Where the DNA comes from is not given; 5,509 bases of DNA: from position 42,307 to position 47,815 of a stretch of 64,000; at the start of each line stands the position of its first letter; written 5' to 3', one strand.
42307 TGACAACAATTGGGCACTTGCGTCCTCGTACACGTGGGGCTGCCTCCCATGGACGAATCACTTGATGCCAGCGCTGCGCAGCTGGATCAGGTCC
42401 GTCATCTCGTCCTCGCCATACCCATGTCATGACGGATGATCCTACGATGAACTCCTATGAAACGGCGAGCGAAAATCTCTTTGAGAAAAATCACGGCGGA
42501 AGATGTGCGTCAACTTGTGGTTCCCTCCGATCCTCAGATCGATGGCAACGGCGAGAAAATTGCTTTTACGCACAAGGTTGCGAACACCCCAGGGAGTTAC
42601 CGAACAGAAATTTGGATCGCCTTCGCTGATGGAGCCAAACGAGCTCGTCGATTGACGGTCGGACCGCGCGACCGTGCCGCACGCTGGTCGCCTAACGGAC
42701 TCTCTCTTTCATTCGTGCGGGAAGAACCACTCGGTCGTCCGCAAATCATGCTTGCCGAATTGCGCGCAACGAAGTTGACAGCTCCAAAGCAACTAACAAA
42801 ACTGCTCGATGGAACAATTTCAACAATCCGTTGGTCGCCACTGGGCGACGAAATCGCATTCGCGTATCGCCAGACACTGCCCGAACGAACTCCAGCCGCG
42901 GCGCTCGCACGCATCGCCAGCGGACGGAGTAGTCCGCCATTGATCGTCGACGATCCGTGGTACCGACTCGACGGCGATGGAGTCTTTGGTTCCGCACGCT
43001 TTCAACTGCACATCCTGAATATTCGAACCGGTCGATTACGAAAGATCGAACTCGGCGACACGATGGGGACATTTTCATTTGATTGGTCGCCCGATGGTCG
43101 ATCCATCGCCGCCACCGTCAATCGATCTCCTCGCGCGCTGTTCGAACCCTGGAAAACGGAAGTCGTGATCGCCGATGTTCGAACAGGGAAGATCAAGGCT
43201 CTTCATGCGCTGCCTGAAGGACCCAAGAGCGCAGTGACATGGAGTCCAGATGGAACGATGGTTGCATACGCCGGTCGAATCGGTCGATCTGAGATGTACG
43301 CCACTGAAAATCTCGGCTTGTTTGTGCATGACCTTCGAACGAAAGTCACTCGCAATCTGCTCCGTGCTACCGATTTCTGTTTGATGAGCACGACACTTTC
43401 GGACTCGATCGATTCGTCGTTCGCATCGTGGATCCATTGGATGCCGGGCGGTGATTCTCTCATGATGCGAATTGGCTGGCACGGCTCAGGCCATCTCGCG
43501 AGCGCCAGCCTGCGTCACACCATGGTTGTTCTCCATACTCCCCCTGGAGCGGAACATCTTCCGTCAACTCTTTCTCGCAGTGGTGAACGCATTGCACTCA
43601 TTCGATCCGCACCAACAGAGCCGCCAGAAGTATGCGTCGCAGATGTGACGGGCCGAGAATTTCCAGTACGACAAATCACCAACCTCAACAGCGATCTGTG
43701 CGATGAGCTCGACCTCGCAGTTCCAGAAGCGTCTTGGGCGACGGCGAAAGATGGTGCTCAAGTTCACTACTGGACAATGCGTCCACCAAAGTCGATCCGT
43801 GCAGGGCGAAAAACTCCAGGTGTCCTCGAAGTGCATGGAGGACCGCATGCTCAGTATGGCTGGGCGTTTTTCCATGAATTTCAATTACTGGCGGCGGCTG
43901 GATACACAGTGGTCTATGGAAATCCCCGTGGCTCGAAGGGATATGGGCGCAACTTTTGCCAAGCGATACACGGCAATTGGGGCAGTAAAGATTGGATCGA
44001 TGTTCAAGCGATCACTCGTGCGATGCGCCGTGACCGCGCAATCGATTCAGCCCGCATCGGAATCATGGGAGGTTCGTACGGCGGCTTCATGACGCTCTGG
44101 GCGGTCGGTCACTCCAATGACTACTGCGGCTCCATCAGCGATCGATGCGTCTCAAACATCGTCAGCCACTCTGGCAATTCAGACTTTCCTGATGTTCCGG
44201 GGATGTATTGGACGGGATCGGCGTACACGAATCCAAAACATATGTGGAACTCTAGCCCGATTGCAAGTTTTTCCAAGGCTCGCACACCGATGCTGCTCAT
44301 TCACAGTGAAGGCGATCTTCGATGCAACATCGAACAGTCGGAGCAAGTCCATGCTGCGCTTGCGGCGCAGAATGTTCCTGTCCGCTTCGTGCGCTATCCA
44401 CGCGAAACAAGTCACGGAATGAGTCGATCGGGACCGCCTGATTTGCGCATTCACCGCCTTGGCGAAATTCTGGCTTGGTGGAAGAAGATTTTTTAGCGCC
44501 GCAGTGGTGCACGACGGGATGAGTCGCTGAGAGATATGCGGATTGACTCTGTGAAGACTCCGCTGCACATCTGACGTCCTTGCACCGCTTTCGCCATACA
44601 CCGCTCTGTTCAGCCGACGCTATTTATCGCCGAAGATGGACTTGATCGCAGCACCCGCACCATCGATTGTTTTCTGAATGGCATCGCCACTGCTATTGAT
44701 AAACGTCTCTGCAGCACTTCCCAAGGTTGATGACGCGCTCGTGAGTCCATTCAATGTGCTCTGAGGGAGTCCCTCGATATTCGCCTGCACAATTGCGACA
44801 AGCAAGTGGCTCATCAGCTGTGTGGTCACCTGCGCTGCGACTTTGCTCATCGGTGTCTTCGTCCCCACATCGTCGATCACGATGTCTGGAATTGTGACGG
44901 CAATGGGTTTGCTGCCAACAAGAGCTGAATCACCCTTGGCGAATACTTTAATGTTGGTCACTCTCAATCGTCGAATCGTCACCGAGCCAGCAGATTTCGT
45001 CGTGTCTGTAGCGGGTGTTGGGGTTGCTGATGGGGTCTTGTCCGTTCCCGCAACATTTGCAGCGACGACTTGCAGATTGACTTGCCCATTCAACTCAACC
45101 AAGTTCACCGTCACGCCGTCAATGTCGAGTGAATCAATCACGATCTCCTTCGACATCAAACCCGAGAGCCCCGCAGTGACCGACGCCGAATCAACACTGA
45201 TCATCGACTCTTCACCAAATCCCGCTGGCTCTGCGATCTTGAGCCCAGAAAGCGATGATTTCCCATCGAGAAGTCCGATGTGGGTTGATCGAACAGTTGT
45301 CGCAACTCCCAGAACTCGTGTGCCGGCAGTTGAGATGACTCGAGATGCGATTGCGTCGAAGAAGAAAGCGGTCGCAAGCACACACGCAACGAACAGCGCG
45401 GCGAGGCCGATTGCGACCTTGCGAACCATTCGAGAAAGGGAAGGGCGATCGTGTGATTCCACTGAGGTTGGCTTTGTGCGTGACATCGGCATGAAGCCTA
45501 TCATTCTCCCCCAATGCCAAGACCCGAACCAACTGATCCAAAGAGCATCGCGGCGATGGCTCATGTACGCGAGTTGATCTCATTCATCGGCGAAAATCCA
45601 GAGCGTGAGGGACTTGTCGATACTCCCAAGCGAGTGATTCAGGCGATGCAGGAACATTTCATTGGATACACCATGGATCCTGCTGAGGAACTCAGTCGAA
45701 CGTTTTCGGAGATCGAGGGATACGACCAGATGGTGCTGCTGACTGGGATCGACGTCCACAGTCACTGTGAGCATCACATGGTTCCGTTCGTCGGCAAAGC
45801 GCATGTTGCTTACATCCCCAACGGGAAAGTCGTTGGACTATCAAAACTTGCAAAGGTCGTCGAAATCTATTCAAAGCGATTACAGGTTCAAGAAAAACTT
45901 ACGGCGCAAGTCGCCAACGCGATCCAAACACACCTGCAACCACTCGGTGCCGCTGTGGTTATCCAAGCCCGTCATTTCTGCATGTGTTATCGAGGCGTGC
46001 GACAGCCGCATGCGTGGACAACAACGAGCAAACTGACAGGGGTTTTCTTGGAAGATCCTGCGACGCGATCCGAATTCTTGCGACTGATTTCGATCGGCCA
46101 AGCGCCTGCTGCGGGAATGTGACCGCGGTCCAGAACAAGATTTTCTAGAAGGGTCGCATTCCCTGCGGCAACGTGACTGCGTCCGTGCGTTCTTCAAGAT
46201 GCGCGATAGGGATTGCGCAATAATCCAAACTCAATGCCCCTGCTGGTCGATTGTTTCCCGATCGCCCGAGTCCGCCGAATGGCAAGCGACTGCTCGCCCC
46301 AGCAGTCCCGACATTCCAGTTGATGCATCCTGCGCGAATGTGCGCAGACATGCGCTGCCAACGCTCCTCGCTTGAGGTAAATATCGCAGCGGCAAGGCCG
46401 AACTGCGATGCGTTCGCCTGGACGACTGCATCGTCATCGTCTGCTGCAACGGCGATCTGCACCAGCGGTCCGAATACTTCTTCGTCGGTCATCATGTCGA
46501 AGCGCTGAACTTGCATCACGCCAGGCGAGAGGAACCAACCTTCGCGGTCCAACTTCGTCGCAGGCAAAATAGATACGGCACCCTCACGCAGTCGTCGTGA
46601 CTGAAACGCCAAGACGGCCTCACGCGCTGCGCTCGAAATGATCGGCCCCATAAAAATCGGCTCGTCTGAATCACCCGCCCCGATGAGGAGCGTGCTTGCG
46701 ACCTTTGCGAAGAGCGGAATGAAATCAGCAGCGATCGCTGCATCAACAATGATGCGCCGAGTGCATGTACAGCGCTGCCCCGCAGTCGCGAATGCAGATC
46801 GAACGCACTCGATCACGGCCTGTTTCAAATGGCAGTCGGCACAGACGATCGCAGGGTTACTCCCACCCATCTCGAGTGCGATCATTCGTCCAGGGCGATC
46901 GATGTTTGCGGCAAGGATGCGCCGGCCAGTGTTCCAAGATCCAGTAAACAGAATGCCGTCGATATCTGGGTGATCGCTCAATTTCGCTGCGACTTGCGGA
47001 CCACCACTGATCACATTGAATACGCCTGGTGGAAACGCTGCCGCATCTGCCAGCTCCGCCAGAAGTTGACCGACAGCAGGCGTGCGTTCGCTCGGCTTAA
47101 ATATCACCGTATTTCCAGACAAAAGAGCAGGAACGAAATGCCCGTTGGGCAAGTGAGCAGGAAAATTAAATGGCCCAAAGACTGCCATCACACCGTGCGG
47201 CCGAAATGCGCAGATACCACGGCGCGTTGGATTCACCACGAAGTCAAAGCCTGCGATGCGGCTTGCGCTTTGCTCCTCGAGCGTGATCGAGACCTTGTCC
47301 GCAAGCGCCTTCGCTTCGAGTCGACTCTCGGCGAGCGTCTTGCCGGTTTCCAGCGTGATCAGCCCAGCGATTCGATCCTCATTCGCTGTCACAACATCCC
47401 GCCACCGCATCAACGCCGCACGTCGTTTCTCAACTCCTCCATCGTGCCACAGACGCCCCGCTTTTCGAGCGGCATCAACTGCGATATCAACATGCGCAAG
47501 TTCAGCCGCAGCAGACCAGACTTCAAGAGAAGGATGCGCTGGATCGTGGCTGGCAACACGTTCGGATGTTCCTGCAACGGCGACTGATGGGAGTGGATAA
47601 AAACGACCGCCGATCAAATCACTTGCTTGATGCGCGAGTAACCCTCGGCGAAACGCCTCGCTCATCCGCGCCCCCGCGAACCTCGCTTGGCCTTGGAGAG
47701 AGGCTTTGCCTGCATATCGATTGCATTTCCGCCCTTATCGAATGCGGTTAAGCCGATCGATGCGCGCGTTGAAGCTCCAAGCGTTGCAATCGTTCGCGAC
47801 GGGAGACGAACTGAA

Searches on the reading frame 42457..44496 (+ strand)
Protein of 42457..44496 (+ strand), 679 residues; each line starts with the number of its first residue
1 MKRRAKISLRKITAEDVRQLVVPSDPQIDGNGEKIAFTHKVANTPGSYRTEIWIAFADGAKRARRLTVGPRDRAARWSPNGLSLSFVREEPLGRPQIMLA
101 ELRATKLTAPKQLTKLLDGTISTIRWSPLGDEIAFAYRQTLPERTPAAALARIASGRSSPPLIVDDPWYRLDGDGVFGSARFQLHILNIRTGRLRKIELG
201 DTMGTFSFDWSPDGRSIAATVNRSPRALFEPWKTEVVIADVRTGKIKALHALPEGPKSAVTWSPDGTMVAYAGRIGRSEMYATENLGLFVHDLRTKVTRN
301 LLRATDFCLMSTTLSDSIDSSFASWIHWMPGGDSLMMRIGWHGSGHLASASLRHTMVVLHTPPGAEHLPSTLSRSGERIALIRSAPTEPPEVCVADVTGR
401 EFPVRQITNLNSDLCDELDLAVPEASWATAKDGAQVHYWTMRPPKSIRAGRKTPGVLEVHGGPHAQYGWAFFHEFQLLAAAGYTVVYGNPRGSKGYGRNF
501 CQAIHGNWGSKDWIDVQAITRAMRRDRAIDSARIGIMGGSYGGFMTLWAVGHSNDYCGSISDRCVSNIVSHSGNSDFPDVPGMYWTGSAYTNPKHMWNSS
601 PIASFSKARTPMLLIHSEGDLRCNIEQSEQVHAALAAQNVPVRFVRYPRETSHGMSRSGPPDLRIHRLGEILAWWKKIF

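Call 60: search_protein_families(library=pfam, proteins=[window:42457-44496:+], max_evalue=0.00001)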
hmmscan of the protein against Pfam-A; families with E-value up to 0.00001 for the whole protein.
window:42457-44496:+ (679 aa): 4 families
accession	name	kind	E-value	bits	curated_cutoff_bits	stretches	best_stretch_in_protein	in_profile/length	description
PF00326.27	Peptidase_S9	-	8.1e-41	140.3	22.6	1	469-678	1-209/213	Prolyl oligopeptidase family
PF07676.18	PD40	-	4.1e-10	39.8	20.9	0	64-97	2-36/38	WD40-like Beta Propeller Repeat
PF00930.27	DPPIV_N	-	5.1e-07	29.2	22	0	231-272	20-60/354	Dipeptidyl peptidase IV (DPP IV) N-terminal region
PF20434.5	BD-FAE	-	7.7e-07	29.3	26.8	1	452-635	12-215/215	BD-FAE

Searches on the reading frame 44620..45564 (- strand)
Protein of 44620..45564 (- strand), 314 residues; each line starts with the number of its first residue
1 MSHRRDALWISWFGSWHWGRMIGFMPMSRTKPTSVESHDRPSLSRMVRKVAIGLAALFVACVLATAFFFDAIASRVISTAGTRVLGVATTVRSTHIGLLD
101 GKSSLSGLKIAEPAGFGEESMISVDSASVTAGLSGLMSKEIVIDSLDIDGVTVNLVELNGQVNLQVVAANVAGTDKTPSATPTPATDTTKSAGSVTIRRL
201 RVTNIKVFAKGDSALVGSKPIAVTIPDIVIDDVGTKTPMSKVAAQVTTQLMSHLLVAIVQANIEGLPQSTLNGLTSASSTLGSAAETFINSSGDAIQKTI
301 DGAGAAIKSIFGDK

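Call 60: search_protein_families(library=pfam, proteins=[window:44620-45564:-], max_evalue=0.00001)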
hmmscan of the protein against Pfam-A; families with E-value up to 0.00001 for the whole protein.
window:44620-45564:- (314 aa): 2 families
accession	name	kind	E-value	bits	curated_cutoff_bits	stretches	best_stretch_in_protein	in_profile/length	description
PF05359.17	DUF748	-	2.9e-13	49.3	50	1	40-206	7-163/1037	Domain of Unknown Function (DUF748)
PF05170.20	AsmA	-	4.4e-06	26.2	29.8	1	104-208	67-170/607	AsmA family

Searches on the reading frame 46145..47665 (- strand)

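Call 60: search_protein_families(library=pfam, proteins=[window:46145-47665:-], max_evalue=0.00001)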
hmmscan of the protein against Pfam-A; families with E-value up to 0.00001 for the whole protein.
window:46145-47665:- (506 aa): 1 family
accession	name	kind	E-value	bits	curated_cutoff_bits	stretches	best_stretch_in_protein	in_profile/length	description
PF00171.27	Aldedh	-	1.3e-113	380.4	23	1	31-481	3-453/461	Aldehyde dehydrogenase family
